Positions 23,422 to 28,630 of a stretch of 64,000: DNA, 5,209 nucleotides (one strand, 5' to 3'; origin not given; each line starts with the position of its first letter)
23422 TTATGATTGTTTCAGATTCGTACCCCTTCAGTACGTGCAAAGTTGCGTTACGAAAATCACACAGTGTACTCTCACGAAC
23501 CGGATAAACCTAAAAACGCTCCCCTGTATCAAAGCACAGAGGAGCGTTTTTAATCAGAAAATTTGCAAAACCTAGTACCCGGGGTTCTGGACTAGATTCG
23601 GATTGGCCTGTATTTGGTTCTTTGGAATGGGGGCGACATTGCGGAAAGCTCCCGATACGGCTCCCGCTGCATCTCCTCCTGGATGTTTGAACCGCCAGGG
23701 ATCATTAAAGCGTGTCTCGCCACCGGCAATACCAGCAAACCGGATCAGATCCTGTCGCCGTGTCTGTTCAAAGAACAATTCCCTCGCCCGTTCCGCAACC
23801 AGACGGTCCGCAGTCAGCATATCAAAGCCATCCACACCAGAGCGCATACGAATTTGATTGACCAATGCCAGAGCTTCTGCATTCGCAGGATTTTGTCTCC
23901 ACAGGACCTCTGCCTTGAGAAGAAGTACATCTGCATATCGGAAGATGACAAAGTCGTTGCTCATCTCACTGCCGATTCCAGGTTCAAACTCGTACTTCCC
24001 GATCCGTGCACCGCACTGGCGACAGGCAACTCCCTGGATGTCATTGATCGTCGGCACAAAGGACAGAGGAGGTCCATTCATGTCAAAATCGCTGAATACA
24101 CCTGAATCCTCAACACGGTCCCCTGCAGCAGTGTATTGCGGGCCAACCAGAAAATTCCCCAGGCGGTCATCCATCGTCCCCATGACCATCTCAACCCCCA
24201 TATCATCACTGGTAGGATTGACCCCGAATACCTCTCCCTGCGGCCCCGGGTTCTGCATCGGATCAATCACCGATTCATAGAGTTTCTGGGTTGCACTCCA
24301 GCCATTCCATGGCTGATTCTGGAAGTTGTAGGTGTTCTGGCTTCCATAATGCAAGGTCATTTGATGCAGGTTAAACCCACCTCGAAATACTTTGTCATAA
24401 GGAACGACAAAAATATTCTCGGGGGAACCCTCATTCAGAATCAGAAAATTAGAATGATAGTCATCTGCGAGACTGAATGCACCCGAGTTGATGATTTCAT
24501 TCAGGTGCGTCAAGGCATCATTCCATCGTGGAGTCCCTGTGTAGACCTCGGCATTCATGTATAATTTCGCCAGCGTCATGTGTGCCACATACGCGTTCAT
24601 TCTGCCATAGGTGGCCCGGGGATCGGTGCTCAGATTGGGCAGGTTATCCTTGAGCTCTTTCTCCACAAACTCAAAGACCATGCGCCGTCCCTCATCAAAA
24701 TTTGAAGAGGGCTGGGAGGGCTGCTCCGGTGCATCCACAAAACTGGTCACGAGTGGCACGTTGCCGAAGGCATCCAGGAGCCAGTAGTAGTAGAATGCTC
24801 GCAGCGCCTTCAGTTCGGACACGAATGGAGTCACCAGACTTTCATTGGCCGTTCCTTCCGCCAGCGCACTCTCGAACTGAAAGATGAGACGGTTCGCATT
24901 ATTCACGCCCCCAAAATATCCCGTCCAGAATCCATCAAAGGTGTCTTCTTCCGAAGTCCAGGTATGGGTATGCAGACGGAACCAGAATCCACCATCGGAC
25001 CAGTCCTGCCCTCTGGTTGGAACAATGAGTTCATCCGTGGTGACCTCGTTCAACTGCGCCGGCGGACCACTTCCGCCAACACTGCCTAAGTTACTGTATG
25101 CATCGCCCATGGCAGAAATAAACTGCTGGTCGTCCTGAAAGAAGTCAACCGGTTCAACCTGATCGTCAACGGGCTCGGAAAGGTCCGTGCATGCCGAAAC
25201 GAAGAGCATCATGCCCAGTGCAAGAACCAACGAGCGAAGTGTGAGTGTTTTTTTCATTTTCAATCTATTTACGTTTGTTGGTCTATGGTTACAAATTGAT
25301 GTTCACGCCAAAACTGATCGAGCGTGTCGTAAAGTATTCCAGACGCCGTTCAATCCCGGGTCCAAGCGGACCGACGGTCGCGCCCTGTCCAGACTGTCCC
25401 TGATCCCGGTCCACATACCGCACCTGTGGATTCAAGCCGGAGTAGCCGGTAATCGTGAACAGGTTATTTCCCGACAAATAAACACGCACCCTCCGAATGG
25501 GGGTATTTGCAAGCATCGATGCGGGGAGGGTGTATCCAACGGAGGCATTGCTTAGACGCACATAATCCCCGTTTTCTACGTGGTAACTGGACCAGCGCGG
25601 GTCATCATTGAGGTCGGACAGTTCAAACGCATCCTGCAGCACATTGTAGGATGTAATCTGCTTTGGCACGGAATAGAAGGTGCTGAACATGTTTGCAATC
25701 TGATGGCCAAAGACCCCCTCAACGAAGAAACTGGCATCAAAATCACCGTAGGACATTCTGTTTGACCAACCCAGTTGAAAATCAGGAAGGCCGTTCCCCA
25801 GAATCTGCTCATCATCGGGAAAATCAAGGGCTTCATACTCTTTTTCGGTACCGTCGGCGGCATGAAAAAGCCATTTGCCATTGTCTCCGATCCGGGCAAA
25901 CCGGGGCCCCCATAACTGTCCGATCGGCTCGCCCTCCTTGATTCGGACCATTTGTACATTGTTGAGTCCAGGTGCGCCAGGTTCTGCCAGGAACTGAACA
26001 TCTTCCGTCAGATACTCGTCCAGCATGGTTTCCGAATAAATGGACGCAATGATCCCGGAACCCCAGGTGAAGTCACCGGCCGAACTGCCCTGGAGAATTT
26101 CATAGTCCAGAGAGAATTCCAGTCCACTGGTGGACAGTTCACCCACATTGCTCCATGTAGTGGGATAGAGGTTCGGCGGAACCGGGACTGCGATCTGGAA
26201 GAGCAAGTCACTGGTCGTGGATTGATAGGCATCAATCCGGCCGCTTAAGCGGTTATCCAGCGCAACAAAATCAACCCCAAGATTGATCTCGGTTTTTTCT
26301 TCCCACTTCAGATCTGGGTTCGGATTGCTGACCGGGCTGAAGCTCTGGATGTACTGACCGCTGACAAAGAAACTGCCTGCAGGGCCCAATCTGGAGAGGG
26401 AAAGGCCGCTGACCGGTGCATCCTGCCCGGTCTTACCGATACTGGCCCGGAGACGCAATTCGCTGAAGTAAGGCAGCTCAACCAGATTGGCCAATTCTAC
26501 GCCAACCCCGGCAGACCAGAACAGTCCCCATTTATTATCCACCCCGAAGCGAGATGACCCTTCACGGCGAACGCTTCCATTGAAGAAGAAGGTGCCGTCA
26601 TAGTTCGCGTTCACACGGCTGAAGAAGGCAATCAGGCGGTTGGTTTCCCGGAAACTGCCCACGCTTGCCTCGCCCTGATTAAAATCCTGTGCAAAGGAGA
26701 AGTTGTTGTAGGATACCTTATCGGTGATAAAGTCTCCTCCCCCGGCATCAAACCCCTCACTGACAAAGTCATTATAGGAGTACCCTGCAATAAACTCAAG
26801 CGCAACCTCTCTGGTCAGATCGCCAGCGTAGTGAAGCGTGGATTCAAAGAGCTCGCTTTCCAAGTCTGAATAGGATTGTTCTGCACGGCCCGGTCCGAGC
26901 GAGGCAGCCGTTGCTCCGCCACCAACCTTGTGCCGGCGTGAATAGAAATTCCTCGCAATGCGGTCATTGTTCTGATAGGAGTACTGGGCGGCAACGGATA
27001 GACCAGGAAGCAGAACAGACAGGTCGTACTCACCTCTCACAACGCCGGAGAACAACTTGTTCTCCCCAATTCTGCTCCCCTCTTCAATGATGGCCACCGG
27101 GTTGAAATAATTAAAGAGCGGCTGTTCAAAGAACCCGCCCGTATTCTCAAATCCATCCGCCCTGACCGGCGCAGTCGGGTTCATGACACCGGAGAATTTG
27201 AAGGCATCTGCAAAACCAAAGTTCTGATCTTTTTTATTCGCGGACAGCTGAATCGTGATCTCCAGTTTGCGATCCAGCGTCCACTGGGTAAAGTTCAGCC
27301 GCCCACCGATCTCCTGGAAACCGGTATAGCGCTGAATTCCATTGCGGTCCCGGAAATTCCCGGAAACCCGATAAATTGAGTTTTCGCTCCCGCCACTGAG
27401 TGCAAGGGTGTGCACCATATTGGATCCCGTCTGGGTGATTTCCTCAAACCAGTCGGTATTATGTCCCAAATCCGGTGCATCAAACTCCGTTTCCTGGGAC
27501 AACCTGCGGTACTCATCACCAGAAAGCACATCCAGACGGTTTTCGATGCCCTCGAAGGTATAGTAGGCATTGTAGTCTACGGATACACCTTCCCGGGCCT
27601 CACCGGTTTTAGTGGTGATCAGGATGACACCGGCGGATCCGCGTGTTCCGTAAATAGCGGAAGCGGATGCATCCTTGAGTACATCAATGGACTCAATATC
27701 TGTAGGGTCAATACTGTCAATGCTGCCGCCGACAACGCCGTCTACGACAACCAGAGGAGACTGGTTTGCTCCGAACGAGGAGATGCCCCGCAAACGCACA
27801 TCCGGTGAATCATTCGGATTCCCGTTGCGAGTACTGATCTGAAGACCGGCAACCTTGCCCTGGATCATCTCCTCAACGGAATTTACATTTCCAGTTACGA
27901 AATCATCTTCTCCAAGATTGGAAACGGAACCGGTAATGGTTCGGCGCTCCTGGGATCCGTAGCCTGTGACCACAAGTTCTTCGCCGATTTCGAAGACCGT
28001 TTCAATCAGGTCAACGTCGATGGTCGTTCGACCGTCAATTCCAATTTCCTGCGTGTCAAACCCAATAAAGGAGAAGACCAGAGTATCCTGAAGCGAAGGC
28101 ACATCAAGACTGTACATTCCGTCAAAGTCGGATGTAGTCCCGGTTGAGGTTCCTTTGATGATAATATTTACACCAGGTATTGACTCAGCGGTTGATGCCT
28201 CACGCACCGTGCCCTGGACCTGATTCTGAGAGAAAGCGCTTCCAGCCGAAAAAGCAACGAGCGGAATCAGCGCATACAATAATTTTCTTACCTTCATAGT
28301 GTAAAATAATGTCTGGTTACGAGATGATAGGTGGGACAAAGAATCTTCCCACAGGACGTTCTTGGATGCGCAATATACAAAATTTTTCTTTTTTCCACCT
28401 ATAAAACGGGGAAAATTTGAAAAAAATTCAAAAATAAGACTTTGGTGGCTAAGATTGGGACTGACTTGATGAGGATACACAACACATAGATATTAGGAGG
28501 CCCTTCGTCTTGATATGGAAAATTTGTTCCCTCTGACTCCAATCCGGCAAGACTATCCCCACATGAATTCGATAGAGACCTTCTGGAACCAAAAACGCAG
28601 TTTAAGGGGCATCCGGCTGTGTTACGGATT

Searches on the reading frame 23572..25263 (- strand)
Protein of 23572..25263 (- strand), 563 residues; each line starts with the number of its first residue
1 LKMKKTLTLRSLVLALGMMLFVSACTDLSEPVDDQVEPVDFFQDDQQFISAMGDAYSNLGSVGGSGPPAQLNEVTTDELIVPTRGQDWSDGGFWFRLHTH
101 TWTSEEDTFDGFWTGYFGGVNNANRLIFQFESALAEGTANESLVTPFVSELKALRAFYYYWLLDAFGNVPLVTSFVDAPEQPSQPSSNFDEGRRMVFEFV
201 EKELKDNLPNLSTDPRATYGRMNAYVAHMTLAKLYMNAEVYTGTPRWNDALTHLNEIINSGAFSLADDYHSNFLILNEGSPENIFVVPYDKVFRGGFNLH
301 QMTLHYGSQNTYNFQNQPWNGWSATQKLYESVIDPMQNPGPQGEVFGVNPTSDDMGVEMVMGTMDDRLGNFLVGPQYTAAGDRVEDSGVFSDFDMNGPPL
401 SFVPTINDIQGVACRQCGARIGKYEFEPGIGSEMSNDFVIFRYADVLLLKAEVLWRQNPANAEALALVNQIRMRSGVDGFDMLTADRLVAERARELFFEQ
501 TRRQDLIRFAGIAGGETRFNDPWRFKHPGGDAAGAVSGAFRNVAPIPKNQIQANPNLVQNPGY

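Call 79: search_protein_families(library=pfam, proteins=[window:23572-25263:-], max_evalue=0.00001)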
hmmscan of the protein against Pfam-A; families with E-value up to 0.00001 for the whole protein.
window:23572-25263:- (563 aa): 2 families
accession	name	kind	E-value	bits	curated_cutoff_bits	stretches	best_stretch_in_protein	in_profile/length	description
PF07980.17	SusD_RagB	-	3.8e-29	102.7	23.1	1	281-563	1-297/297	SusD family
PF14322.12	SusD-like_3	-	3.6e-08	34.3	27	1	91-235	56-190/191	Starch-binding associating with outer membrane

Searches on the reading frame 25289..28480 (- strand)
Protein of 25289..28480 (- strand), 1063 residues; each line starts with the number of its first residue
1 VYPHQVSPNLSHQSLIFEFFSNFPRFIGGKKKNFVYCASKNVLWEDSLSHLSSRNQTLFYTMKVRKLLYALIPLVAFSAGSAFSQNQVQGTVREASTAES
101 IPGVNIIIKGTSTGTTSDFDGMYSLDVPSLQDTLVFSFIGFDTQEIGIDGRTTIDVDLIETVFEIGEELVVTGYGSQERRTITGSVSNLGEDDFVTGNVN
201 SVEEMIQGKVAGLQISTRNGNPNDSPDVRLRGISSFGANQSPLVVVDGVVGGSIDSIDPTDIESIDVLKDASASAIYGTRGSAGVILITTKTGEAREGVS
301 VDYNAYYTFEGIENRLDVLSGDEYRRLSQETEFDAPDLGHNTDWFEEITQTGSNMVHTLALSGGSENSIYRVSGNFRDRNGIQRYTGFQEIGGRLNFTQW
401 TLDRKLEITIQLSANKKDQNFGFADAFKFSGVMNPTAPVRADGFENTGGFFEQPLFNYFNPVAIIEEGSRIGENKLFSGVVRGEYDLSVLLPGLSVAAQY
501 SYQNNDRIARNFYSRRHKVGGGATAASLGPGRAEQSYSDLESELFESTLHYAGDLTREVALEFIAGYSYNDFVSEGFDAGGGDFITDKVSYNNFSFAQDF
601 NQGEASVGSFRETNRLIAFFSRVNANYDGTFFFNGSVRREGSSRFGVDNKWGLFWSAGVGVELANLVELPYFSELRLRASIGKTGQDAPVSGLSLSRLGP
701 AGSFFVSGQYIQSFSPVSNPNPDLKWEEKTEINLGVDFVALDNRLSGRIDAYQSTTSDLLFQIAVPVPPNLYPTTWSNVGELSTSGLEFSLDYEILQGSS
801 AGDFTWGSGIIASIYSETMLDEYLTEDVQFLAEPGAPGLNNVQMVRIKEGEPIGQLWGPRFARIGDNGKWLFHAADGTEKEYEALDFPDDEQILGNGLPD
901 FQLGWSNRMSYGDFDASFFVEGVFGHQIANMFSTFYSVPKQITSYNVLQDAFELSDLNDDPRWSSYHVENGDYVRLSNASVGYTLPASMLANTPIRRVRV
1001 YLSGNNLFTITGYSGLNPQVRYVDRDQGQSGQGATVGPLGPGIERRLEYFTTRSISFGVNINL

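Call 79: search_protein_families(library=pfam, proteins=[window:25289-28480:-], max_evalue=0.00001)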
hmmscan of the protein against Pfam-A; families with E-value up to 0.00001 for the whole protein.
window:25289-28480:- (1063 aa): 4 families
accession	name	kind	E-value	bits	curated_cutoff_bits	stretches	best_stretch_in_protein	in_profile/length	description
PF00593.30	TonB_dep_Rec_b-barrel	-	1.1e-20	75.3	27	1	473-1007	59-436/436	TonB dependent receptor-like, beta-barrel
PF13715.12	CarbopepD_reg_2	-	3.9e-17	62.5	32.2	1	88-157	1-73/88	CarboxypepD_reg-like domain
PF07715.20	Plug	-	1.7e-16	61.1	23.9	1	180-285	3-107/107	TonB-dependent Receptor Plug Domain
PF13620.12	CarboxypepD_reg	-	2.2e-09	37.9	32.3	1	87-155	1-78/82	Carboxypeptidase regulatory-like domain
